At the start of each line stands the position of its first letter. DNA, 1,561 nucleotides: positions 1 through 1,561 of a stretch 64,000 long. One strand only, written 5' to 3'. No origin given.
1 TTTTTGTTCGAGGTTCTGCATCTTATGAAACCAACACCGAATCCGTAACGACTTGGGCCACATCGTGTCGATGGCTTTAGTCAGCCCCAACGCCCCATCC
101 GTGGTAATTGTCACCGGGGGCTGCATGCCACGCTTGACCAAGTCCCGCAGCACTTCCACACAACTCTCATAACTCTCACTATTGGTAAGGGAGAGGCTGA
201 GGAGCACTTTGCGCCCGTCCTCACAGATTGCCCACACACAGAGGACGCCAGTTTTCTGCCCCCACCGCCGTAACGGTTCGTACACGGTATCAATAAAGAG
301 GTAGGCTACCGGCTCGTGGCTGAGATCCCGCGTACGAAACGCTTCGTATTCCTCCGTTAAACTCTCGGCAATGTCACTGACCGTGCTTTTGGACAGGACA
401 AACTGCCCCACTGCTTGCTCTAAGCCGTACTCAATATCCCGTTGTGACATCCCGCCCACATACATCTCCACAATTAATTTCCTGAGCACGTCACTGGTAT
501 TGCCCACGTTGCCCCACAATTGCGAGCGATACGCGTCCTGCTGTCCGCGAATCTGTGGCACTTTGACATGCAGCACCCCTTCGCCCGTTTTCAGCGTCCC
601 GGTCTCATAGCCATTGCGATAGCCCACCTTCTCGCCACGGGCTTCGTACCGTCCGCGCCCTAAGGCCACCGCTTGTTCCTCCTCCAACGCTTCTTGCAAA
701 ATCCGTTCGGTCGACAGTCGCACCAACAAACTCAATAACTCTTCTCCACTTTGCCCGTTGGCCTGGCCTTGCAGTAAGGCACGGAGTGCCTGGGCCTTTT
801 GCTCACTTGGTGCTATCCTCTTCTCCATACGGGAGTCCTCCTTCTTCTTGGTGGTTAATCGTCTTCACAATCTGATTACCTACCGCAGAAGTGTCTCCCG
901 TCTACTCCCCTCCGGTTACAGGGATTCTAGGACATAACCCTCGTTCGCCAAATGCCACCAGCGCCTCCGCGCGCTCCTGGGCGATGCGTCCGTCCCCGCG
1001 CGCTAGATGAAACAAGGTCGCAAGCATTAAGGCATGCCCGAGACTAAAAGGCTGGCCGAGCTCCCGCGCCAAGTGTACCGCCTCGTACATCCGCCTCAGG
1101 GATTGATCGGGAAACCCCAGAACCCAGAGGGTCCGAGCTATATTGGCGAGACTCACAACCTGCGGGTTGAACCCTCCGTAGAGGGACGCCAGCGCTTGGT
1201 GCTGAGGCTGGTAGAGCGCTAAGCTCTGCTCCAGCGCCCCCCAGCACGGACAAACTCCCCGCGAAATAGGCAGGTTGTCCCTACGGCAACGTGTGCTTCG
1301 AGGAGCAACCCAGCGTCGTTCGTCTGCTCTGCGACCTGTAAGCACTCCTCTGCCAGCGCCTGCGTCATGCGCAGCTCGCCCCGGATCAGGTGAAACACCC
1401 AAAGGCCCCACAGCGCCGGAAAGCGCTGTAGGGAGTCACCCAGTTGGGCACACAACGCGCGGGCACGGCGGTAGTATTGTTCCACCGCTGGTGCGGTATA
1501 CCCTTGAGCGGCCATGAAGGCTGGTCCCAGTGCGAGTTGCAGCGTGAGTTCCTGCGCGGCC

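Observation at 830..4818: Single large cyclase-AAA ATPase-TPR regulator gene broken three ways: IS4 insertion, repeat-slippage frameshift, IS256 at its 3' side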

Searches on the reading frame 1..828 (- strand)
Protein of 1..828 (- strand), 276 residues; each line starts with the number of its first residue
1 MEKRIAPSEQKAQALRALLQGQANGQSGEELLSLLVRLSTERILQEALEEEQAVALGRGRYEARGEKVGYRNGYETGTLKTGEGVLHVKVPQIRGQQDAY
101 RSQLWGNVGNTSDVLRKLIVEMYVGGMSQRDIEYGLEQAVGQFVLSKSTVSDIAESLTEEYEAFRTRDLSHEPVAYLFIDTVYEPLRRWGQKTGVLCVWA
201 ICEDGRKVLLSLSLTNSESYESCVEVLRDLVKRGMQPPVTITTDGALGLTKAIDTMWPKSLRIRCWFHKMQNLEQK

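Call 6: search_protein_families(library=pfam, proteins=[window:1-828:-], max_evalue=0.01)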
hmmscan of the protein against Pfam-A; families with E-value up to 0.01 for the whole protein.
window:1-828:- (276 aa): 2 families
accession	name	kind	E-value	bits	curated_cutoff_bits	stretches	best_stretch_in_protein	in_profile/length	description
PF00872.24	Transposase_mut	-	2.4e-44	152.2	21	1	35-273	25-261/379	Transposase, Mutator family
PF10551.15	MULE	-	4.1e-06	27.6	27.6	1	200-272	22-99/99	MULE transposase domain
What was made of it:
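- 1..828 (-): IS256-family transposase, first 276 codons (ATG at 828-826). It runs off the window start. PF00872 Transposase_mut E=2.4e-44 (call 6).
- On IS256 family insertion sequence: PF00872 E=2.4e-44 (call 6).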

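Call 43: search_protein_families(library=ncbifam, proteins=[window:1-828:-], max_evalue=0.001)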
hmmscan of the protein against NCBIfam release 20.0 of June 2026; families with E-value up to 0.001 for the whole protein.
window:1-828:- (276 aa): 4 families
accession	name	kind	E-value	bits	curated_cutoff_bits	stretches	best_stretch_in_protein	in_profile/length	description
NF033543.2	transpos_IS256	equivalog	3.4e-53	180.8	150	1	56-273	5-222/338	IS256 family transposase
NF033544.1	transpos_IS1249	exception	1.4e-07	31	300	1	201-274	111-178/382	IS1249 family transposase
NF041731.2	transpos_ISH6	equivalog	2e-07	30.1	240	1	22-273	25-266/414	ISH6 family transposase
NF033572.1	transpos_ISKra4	equivalog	5.4e-07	29.1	205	1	19-274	12-297/422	ISKra4 family transposase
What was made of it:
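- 1..828 (-): NCBIfam NF033543 transpos_IS256 scores 180.8 bits against a cut-off of 150, model positions 5-222 of 338 (call 43).
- On IS256 family insertion sequence: NF033543 scores 180.8 bits against a cut-off of 150 (call 43).
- Checked: A Mutator/IS256 transposase fragment at 1-828 (calls 6, 43).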

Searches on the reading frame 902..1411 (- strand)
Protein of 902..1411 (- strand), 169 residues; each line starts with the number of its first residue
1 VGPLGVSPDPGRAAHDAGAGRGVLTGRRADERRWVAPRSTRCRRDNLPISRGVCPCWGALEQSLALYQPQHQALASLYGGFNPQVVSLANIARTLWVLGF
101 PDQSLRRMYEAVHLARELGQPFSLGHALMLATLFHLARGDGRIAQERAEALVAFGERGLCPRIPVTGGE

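Call 6: search_protein_families(library=pfam, proteins=[window:902-1411:-], max_evalue=0.01)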
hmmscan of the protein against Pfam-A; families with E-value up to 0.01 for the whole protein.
window:902-1411:- (169 aa): 0 families
